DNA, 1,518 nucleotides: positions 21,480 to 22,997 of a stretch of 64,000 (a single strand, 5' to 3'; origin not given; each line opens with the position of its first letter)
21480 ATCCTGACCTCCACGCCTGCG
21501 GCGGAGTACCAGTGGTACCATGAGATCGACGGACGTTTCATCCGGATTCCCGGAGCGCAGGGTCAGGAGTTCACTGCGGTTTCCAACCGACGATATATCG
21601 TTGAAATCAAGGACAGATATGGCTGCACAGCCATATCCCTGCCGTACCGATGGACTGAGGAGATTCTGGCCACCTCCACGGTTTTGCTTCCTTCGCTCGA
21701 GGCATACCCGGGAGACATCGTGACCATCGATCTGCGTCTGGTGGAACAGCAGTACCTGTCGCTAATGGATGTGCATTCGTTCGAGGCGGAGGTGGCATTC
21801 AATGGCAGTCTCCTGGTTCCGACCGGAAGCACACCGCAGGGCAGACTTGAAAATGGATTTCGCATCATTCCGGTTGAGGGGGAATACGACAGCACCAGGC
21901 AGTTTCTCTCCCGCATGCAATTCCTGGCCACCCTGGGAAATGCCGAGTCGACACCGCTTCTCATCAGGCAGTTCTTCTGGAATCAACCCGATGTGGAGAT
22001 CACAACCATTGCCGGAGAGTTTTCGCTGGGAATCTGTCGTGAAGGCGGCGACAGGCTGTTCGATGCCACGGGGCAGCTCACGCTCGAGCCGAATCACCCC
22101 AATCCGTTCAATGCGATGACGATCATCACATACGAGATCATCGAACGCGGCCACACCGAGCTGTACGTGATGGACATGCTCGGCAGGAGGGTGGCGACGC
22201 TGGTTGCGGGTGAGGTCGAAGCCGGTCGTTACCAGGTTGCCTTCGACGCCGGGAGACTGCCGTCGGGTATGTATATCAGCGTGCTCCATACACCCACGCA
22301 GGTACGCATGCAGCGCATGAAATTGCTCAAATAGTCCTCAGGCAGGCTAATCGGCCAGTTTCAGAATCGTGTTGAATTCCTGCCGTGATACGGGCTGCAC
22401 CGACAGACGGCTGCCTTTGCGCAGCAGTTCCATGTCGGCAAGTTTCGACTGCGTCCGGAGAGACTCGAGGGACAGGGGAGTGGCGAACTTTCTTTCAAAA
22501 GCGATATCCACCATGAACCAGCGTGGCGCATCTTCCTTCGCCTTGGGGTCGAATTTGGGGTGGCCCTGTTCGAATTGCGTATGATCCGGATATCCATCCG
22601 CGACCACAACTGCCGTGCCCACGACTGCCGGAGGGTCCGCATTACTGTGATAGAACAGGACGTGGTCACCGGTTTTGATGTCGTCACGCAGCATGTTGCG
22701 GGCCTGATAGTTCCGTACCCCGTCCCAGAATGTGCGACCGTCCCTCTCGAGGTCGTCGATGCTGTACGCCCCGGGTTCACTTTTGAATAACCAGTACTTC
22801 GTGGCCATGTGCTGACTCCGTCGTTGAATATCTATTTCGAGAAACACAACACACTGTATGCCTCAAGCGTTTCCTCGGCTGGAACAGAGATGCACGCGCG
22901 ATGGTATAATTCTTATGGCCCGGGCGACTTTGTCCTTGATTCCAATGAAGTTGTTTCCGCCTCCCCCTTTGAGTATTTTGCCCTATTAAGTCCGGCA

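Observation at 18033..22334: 1433-aa T9SS cargo protein: choice-of-anchor L head, 5 plus 6 Cys-containing tandem repeats, type-A sorting domain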

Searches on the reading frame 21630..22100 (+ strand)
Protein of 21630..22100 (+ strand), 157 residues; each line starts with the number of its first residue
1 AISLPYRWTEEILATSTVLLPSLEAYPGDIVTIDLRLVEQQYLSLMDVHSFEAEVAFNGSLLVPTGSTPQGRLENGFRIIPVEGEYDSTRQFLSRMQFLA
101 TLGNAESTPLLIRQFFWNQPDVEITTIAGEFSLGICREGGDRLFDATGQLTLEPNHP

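Call 35: search_protein_families(library=pfam, proteins=[window:21630-22100:+], max_evalue=10)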
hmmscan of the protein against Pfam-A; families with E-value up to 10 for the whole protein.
window:21630-22100:+ (157 aa): 1 family
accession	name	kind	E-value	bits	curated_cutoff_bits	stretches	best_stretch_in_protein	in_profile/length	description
PF08662.17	eIF2A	-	0.082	13.2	20.5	1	18-87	115-183/194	Eukaryotic translation initiation factor eIF2A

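Call 49: search_solved_structures(query=A5, max_evalue=10, show_alignments=1)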
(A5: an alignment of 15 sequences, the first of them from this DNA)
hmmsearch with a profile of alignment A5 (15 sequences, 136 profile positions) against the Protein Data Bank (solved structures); distinct sequences matched with E-value up to 10: 4.
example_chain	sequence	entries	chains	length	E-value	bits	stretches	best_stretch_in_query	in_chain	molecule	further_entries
5o95_A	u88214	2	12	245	0.16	14.9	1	18-110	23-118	Ribosomal RNA small subunit methyltransferase E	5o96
1g1k_A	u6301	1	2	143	0.75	12.7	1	11-60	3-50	SCAFFOLDING PROTEIN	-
2vn5_A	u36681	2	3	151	1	12.2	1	13-60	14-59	SCAFFOLDING PROTEIN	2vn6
9vy3_A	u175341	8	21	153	1.2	12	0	16-49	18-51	Propeptide, PepSY amd peptidase M4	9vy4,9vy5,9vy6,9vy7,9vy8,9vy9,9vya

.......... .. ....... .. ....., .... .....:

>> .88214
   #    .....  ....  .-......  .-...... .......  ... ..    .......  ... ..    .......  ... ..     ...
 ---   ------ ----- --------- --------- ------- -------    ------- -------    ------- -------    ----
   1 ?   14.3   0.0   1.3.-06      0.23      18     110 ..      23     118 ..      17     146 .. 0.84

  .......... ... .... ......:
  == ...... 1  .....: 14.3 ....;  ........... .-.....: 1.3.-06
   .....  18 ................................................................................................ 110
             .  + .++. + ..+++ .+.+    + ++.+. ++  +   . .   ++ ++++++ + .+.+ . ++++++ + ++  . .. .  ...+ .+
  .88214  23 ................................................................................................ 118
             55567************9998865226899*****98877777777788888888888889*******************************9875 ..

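Call 50: search_protein_families(library=pfam, alignment_id=A5, max_evalue=1)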
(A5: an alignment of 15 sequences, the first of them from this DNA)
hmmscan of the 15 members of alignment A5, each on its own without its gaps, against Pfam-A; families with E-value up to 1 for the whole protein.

A. member 1, seq(136 aa): 1 family
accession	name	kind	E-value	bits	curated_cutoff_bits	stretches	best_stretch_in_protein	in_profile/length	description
PF08662.17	eIF2A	-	0.057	13.8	20.5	1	13-83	115-184/194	Eukaryotic translation initiation factor eIF2A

B. families by the number of members that match (of 15 scanned): 4 families
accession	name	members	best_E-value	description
PF00963.24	Cohesin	2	0.0094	Cohesin domain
PF01352.32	KRAB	1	0.048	KRAB box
PF08662.17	eIF2A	1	0.057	Eukaryotic translation initiation factor eIF2A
PF20051.4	DUF6453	1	0.089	Family of unknown function (DUF6453)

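Call 62: find_homologous_proteins(query=A5, max_evalue=0.001)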
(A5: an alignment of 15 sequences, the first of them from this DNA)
Query A5 (15 sequences) (136 aa, profile of the alignment): 2 proteins with E <= 0.001 among 5368 candidates.
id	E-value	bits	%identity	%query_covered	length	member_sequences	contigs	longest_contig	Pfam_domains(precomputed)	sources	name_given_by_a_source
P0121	1.5e-33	133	52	68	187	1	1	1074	-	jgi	jgi:hypothetical protein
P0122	2.4e-6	45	50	29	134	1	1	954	-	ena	-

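Call 69: search_protein_representatives(alignment_id=A5)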
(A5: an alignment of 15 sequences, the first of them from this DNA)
Query: 15 sequences, 136 profile positions. Proteins with E-value up to 0.001 (for the whole library): 1735; up to 1e-10: 830; up to 1e-30: 23. The best 150 are listed.
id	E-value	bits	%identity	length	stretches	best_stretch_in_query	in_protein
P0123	1.3e-50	186.8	-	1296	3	7-128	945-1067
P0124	4.2e-50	185.1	-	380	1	2-136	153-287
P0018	4.4e-50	185.1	-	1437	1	1-136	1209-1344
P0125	4.4e-38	146.2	-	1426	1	1-135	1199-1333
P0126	6.5e-38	145.7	-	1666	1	5-136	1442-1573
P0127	4.1e-36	139.8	-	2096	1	2-136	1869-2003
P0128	1.1e-35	138.5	-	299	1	7-136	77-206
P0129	9.2e-35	135.5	-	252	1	5-135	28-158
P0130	1.1e-34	135.3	-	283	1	8-135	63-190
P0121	4.7e-34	133.2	-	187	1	43-136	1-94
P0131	4.7e-34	133.2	-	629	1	8-136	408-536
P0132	1.3e-33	131.8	-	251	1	8-131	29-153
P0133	4.7e-33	129.9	-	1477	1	9-136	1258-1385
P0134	8.9e-33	129.0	-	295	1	3-135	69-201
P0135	2.2e-32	127.8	-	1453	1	8-135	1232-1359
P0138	6.1e-32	126.3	-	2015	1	1-135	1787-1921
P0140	3.4e-31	123.9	-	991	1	6-134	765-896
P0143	1.5e-30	121.8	-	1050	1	8-136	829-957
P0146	2.8e-30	120.9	-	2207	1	9-135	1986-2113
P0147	5.0e-30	120.1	-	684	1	8-136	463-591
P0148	6.0e-30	119.9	-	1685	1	6-136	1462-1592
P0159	1.8e-27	111.8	-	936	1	5-136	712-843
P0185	4.1e-25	104.2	-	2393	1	7-135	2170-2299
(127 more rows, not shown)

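Call 72: search_protein_families(library=pfam, proteins=[P0127, P0131, P0147, P0128, P0126, P0138, P0140, P0143], max_evalue=0.01)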
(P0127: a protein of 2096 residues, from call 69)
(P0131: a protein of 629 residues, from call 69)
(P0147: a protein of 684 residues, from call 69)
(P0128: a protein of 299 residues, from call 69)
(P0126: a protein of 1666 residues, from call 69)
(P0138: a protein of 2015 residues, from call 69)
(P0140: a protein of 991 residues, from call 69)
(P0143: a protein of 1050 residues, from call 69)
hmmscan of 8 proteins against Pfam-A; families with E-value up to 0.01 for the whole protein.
P0127 (2096 aa): 11 families
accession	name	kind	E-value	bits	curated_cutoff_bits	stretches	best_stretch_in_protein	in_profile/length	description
PF25778.1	DUF7948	-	1.9e-52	178.8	27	1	9-234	6-214/214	Domain of unknown function (DUF7948)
PF19408.5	PKD_6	-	9.8e-29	100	25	3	1264-1333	4-73/82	PKD-like domain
PF06739.17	SBBP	-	1.7e-25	89.1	20.5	3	360-395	2-38/38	Beta-propeller repeat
PF19081.6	Ig_7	-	2.2e-23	82.8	27.3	2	876-953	1-84/84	Ig-like domain CHU_C associated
PF00801.26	PKD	-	3.1e-17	62.8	23.5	0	878-937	2-65/80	PKD domain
PF06832.18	BiPBP_C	-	7.6e-12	45.4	26.8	0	891-944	32-87/90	Penicillin-Binding Protein C-terminus Family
PF18911.6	PKD_4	-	3.3e-11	43.5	27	0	1346-1415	2-85/85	PKD domain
PF13927.12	Ig_3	-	1.9e-07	31.9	30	0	875-915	1-42/78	Immunoglobulin domain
PF13895.12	Ig_2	-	7.9e-07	29.7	27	0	958-1031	5-79/79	Immunoglobulin domain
PF18962.6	Por_Secre_tail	-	4.1e-06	27.4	27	1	2019-2088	3-69/75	Secretion system C-terminal sorting domain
PF08329.16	ChitinaseA_N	-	0.0044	17.1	21.2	0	1535-1570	71-107/133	Chitinase A, N-terminal domain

P0131 (629 aa): 6 families
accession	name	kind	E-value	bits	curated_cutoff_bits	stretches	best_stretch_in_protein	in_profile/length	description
PF19081.6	Ig_7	-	2.2e-11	44.3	27.3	1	189-262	4-84/84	Ig-like domain CHU_C associated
PF06832.18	BiPBP_C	-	5.3e-08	33.1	26.8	0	353-395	40-84/90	Penicillin-Binding Protein C-terminus Family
PF19408.5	PKD_6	-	2.3e-06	28.3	25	1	107-181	5-80/82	PKD-like domain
PF18962.6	Por_Secre_tail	-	2.5e-06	28.1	27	1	552-619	3-67/75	Secretion system C-terminal sorting domain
PF19406.5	PKD_5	-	0.00024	21.4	25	0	314-338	62-86/88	PKD-like domain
PF24312.1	Ig-like_POM152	-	0.00053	20.7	27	0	70-94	58-82/89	Nucleoporin POM152, Ig-like domain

P0147 (684 aa): 6 families
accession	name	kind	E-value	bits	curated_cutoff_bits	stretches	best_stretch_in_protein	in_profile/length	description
PF19081.6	Ig_7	-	1.6e-08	35.1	27.3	0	334-395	10-84/84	Ig-like domain CHU_C associated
PF08329.16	ChitinaseA_N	-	6e-05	23.2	21.2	0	210-247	69-108/133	Chitinase A, N-terminal domain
PF18962.6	Por_Secre_tail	-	0.00026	21.6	27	1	607-673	3-66/75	Secretion system C-terminal sorting domain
PF18911.6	PKD_4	-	0.00029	21.3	27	0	250-305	1-62/85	PKD domain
PF06832.18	BiPBP_C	-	0.0006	20.1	26.8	0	353-382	54-84/90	Penicillin-Binding Protein C-terminus Family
PF22352.2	K319L-like_PKD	-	0.00083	19.8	27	0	347-377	19-55/84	K319L-like, PKD domain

P0128 (299 aa): 1 family
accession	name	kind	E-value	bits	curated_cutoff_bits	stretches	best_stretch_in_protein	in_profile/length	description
PF18962.6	Por_Secre_tail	-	3.8e-06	27.5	27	1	222-288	3-66/75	Secretion system C-terminal sorting domain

P0126 (1666 aa): 11 families
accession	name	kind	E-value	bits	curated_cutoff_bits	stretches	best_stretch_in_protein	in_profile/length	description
PF24684.1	Vgb_lyase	-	5.5e-11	42.2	50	1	300-419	14-127/290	Virginiamycin B lyase family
PF08450.18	SGL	-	1.2e-09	38.6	26.3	0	344-382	186-223/246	SMP-30/Gluconolactonase/LRE-like region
PF24312.1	Ig-like_POM152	-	2.6e-09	37.8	27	0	661-686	57-82/89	Nucleoporin POM152, Ig-like domain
PF19081.6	Ig_7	-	6.8e-09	36.3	27.3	0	625-694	3-82/84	Ig-like domain CHU_C associated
PF01436.27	NHL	-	1.1e-08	35.1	20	2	343-366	3-25/28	NHL repeat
PF06832.18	BiPBP_C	-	1.6e-06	28.3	26.8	0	1372-1429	22-83/90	Penicillin-Binding Protein C-terminus Family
PF18962.6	Por_Secre_tail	-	9.4e-06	26.3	27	1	1589-1656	3-67/75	Secretion system C-terminal sorting domain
PF00801.26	PKD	-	1.6e-05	25.2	23.5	0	1378-1424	10-63/80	PKD domain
PF18911.6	PKD_4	-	0.00013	22.4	27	0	1137-1211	3-78/85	PKD domain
PF22701.2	Mala_s_1-like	-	0.0003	21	27.5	1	305-390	94-177/195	Mal s 1 allergenic protein-like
PF07494.17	Reg_prop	-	0.0015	19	20.4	0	216-229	9-22/24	Two component regulator propeller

P0138 (2015 aa): 9 families
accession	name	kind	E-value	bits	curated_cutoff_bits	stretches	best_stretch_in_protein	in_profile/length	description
PF25778.1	DUF7948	-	1.4e-35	123.7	27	1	6-200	1-169/214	Domain of unknown function (DUF7948)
PF19081.6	Ig_7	-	3.3e-22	79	27.3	2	1575-1647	4-84/84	Ig-like domain CHU_C associated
PF19408.5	PKD_6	-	2.4e-16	60.3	25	2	1492-1564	5-77/82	PKD-like domain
PF06739.17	SBBP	-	2.1e-07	31.2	20.5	0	488-520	2-35/38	Beta-propeller repeat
PF06832.18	BiPBP_C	-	6e-05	23.3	26.8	0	1742-1781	43-85/90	Penicillin-Binding Protein C-terminus Family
PF13895.12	Ig_2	-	8.3e-05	23.2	27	0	1600-1645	29-79/79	Immunoglobulin domain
PF19406.5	PKD_5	-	0.0012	19.2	25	0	1700-1725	63-88/88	PKD-like domain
PF22352.2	K319L-like_PKD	-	0.002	18.6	27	0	1619-1645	58-84/84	K319L-like, PKD domain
PF13573.12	SprB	-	0.0023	18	28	0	967-980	21-34/37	SprB repeat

P0140 (991 aa): 7 families
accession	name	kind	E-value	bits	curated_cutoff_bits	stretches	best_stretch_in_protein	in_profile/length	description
PF00801.26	PKD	-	5.5e-11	42.7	23.5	1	395-458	7-71/80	PKD domain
PF18962.6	Por_Secre_tail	-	1.4e-09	38.5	27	1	914-989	3-75/75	Secretion system C-terminal sorting domain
PF18911.6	PKD_4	-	2e-09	37.8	27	1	388-459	4-75/85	PKD domain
PF19081.6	Ig_7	-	3.6e-08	34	27.3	1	479-546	8-81/84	Ig-like domain CHU_C associated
PF22352.2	K319L-like_PKD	-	0.00012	22.4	27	0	521-545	60-84/84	K319L-like, PKD domain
PF08450.18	SGL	-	0.00086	19.4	26.3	1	270-344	137-211/246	SMP-30/Gluconolactonase/LRE-like region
PF07676.18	PD40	-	0.00089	19.6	20.9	0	266-292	8-33/38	WD40-like Beta Propeller Repeat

P0143 (1050 aa): 5 families
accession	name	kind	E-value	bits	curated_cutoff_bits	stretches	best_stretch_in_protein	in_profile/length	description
PF19081.6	Ig_7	-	8.9e-23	80.8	27.3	1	685-758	3-84/84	Ig-like domain CHU_C associated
PF19408.5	PKD_6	-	1.4e-18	67.4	25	2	530-605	5-81/82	PKD-like domain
PF06832.18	BiPBP_C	-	1.7e-06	28.2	26.8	0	58-130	12-86/90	Penicillin-Binding Protein C-terminus Family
PF18962.6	Por_Secre_tail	-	1.1e-05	26.1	27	1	973-1042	3-69/75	Secretion system C-terminal sorting domain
PF13895.12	Ig_2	-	2.8e-05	24.7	27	0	86-138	25-79/79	Immunoglobulin domain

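Call 73: list_cluster_members(proteins=[P0127, P0126, P0140, P0143, P0138, P0133, P0146, P0148, P0185, P0159])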
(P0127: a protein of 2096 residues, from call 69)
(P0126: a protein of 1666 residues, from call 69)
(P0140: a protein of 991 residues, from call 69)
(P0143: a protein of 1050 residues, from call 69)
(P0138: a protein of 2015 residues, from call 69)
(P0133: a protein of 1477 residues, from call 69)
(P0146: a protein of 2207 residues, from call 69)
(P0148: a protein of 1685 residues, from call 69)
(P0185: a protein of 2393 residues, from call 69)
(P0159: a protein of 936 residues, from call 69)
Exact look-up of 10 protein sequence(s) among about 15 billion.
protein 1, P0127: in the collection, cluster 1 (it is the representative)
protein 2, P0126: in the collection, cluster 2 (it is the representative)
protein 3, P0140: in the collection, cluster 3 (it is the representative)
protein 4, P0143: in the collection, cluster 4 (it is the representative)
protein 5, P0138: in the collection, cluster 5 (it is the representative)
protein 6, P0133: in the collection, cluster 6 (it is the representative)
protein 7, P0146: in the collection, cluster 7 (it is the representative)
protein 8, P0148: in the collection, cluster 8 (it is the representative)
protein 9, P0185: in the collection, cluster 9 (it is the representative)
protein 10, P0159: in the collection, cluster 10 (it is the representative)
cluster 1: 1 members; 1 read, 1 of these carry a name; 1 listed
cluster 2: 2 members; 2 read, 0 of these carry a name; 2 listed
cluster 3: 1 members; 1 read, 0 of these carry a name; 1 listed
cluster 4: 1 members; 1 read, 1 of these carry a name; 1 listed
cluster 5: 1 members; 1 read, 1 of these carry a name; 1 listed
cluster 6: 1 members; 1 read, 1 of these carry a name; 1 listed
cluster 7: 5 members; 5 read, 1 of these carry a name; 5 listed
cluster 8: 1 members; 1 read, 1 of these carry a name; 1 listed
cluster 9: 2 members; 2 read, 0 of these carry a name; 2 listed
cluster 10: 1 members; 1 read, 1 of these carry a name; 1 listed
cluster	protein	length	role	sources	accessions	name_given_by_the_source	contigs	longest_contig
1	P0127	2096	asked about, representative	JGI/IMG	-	hypothetical protein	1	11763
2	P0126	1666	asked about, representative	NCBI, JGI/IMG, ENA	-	-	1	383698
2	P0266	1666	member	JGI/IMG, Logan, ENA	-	-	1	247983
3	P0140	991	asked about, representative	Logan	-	-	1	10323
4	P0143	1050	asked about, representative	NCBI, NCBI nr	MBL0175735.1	MAG: T9SS type A sorting domain-containing protein [Ignavibacteria bacterium] | T9SS type A sorting domain-containing protein [Ignavibacteria bacterium]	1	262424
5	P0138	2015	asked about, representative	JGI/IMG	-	hypothetical protein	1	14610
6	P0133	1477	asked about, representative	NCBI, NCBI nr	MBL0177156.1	MAG: hypothetical protein IPP94_18235 [Ignavibacteria bacterium] | hypothetical protein [Ignavibacteria bacterium]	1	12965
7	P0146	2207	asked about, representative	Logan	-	-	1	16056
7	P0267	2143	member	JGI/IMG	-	hypothetical protein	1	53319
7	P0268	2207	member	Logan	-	-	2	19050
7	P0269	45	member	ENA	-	-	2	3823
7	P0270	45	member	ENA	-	-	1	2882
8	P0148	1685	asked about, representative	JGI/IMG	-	hypothetical protein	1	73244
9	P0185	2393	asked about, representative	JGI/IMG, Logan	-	-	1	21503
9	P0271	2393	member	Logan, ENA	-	-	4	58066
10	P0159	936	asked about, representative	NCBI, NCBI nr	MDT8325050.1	MAG: hypothetical protein RRA94_13130, partial [Bacteroidota bacterium] | hypothetical protein [Bacteroidota bacterium]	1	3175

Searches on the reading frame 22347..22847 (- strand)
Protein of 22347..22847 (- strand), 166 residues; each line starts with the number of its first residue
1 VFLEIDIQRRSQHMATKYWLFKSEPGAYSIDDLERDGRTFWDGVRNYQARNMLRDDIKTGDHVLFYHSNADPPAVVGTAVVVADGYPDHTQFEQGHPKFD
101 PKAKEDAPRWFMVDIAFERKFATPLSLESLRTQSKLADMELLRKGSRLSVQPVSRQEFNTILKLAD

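Call 16: search_protein_families(library=pfam, proteins=[window:22347-22847:-], max_evalue=0.001)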
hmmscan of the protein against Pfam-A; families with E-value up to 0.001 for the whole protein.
window:22347-22847:- (166 aa): 1 family
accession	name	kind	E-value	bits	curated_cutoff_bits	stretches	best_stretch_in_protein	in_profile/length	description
PF01878.24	EVE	-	1e-54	184.9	23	1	17-164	1-145/145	EVE domain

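Call 53: search_protein_families(library=ncbifam, proteins=[window:22347-22847:-], max_evalue=0.001)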
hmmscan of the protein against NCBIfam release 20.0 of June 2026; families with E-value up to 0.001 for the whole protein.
window:22347-22847:- (166 aa): 0 families
